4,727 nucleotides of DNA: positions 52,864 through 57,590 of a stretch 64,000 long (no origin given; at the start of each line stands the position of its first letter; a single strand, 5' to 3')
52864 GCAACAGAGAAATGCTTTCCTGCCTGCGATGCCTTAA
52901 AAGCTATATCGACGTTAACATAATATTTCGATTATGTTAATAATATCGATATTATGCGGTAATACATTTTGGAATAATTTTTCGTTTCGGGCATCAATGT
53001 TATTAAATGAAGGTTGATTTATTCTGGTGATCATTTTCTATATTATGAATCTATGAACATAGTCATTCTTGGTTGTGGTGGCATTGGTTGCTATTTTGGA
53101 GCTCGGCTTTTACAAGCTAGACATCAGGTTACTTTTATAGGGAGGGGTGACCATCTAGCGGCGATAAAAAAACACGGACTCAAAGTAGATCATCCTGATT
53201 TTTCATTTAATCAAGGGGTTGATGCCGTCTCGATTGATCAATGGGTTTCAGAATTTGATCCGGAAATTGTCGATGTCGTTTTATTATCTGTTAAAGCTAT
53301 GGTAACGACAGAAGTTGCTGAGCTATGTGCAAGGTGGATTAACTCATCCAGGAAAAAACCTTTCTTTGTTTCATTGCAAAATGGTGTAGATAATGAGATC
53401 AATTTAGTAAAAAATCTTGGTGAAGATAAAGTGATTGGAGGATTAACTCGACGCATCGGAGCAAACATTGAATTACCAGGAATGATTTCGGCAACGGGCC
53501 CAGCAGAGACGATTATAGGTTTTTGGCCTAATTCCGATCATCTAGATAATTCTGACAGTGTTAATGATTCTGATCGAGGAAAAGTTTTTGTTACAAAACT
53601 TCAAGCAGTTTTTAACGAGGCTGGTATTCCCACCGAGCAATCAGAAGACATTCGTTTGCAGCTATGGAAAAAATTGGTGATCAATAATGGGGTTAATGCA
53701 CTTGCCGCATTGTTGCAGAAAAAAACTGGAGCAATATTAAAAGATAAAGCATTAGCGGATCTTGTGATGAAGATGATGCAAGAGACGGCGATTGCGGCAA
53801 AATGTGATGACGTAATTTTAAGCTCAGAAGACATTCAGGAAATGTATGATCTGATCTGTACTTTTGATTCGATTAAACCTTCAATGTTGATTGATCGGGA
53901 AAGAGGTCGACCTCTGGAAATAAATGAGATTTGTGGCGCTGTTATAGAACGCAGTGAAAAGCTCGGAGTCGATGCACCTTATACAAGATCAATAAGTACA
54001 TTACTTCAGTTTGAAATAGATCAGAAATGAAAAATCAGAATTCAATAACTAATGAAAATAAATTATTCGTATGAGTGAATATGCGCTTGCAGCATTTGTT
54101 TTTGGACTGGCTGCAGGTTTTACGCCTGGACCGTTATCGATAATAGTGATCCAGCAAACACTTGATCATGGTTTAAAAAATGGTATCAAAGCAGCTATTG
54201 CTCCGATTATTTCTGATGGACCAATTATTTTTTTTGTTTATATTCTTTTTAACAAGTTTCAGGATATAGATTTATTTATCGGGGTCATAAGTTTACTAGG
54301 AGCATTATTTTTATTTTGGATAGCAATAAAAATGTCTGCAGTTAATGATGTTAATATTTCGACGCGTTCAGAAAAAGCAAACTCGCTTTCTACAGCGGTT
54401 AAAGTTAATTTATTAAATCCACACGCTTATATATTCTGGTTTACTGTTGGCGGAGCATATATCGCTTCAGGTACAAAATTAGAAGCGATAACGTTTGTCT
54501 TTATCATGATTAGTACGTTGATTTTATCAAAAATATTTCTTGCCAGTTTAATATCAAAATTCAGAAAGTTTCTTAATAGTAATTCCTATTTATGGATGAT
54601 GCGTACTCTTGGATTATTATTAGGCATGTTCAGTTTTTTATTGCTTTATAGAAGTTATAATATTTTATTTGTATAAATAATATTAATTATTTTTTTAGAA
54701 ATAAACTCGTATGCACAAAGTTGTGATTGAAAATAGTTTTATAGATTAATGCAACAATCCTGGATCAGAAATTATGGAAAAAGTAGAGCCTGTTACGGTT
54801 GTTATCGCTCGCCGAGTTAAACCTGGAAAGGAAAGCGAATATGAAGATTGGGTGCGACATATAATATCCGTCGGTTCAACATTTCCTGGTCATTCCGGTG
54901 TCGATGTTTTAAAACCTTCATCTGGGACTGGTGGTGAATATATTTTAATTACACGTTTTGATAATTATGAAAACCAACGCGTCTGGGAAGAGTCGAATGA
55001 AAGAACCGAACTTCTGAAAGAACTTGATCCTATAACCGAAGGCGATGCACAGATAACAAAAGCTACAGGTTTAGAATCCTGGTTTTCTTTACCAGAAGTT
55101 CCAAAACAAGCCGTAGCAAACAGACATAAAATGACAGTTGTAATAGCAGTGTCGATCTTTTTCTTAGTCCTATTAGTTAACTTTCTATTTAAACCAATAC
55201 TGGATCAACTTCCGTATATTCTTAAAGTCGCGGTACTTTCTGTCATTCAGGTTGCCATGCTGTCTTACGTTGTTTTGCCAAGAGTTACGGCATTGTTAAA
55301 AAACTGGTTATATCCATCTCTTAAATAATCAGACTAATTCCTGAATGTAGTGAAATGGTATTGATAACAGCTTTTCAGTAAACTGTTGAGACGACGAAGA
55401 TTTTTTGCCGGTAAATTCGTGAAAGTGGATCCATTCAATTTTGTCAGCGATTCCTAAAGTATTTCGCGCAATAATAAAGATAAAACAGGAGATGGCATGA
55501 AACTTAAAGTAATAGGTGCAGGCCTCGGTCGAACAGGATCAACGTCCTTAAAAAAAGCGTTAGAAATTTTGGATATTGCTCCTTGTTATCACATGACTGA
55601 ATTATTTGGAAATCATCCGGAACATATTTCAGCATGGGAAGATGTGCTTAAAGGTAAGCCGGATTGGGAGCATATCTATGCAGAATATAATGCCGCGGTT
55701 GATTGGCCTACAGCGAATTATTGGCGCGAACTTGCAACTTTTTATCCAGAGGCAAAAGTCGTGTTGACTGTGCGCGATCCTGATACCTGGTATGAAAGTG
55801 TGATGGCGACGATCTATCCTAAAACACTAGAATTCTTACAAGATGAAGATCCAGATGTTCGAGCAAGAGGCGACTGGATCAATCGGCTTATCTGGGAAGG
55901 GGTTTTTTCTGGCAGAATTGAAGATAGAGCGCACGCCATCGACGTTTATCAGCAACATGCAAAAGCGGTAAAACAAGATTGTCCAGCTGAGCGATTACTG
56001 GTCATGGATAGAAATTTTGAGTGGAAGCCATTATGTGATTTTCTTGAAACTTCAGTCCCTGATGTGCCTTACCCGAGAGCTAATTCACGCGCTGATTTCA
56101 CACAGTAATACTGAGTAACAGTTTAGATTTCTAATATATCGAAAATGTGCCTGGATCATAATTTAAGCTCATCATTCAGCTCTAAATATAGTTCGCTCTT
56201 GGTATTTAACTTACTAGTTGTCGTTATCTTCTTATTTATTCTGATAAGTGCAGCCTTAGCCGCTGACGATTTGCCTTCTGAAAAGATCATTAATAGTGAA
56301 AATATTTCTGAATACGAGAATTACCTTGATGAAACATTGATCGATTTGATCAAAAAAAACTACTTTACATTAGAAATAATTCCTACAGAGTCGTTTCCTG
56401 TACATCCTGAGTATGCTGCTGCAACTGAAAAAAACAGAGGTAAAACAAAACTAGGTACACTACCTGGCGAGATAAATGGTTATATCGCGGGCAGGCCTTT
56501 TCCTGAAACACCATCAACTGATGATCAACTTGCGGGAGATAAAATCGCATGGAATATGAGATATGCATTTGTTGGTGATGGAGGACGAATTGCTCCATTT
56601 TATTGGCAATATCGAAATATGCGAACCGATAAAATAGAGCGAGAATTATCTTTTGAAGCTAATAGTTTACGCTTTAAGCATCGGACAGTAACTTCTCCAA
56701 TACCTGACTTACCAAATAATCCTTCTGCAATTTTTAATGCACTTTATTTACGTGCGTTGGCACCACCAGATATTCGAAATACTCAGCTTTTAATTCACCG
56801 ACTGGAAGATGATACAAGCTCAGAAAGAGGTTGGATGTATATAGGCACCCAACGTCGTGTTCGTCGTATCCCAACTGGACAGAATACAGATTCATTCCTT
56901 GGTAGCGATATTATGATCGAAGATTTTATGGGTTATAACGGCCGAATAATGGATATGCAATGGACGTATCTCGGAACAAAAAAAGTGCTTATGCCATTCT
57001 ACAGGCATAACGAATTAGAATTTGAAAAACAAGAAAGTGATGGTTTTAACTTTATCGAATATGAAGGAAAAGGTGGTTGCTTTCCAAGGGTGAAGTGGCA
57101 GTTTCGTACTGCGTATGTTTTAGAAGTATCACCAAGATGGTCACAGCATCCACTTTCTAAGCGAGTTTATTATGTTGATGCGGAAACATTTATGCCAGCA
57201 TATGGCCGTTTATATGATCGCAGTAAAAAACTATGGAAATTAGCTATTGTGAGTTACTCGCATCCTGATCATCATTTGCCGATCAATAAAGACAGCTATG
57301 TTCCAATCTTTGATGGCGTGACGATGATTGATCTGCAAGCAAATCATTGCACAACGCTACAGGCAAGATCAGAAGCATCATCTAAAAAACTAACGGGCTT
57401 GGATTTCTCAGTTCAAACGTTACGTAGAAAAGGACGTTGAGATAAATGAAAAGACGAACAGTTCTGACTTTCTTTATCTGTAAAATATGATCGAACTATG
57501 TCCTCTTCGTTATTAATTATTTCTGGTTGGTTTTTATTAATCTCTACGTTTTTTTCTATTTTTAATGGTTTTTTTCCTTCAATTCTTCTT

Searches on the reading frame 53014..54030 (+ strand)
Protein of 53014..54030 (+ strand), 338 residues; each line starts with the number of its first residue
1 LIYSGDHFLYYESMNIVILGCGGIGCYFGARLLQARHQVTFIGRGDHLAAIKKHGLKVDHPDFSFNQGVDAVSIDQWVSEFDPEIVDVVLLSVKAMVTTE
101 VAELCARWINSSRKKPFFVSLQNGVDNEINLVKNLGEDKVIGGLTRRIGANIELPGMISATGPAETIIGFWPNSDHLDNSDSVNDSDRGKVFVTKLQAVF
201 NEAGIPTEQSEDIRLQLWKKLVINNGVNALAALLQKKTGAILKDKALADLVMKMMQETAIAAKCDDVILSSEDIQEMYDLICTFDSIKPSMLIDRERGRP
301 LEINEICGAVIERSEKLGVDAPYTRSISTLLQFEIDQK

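Call 27: search_protein_families(library=pfam, proteins=[window:53014-54030:+], max_evalue=0.00001)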
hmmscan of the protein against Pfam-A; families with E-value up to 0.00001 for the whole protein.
window:53014-54030:+ (338 aa): 2 families
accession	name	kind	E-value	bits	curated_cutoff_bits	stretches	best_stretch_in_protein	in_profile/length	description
PF02558.23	ApbA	-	2.1e-28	99.3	22.2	1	16-172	1-149/150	Ketopantoate reductase PanE/ApbA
PF08546.17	ApbA_C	-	1.3e-26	93.9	22.7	1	212-332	1-122/125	Ketopantoate reductase PanE/ApbA C terminal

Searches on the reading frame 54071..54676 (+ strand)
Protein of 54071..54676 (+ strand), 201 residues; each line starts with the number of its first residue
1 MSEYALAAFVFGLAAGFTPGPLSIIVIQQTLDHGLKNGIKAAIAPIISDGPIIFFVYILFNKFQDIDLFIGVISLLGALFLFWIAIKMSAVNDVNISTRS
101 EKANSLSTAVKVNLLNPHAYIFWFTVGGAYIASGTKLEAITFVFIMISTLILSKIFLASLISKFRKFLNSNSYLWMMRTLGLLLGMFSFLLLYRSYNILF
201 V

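Call 27: search_protein_families(library=pfam, proteins=[window:54071-54676:+], max_evalue=0.00001)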
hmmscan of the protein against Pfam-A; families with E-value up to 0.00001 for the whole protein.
window:54071-54676:+ (201 aa): 1 family
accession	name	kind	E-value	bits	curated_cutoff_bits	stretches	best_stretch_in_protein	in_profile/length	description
PF01810.24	LysE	-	4.9e-21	75.5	25.6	1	17-194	5-192/193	LysE type translocator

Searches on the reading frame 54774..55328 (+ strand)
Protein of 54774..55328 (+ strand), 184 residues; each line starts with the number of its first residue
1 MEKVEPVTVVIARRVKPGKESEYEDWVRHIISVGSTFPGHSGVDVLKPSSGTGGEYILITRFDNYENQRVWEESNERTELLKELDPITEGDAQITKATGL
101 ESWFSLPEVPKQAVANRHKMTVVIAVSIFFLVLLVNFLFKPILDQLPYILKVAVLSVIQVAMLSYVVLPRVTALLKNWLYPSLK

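Call 27: search_protein_families(library=pfam, proteins=[window:54774-55328:+], max_evalue=0.00001)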
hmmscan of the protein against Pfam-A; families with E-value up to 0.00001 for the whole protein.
window:54774-55328:+ (184 aa): 1 family
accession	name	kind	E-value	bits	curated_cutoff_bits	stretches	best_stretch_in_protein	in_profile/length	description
PF03992.22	ABM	-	5.3e-08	33.4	23.1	1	6-76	1-71/78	Antibiotic biosynthesis monooxygenase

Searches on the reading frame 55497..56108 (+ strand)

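Call 4: search_protein_families(library=ncbifam, proteins=[window:55497-56108:+])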
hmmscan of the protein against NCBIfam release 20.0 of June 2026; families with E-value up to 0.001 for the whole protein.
window:55497-56108:+ (203 aa): 0 families

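Call 5: search_protein_families(library=pfam, proteins=[window:55497-56108:+])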
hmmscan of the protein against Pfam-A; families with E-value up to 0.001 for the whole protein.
window:55497-56108:+ (203 aa): 2 families
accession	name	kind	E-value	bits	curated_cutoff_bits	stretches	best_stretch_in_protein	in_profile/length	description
PF17784.7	Sulfotransfer_4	-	1.8e-60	204.9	22.8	1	4-201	1-215/215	Sulfotransferase domain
PF13469.12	Sulfotransfer_3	-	9.8e-07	29.7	27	1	72-118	111-157/216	Sulfotransferase family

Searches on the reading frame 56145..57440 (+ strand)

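Call 4: search_protein_families(library=ncbifam, proteins=[window:56145-57440:+])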
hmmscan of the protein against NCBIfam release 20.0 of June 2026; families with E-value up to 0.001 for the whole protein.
window:56145-57440:+ (431 aa): 0 families

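Call 5: search_protein_families(library=pfam, proteins=[window:56145-57440:+])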
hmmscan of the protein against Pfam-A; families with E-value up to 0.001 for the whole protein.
window:56145-57440:+ (431 aa): 2 families
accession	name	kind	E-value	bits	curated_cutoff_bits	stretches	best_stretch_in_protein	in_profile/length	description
PF07044.18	DUF1329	-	4.4e-66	224.1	23.1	1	49-427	2-368/368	Protein of unknown function (DUF1329)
PF17131.11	LolA_like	-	7.8e-19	68.5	30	2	202-281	7-81/184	Outer membrane lipoprotein-sorting protein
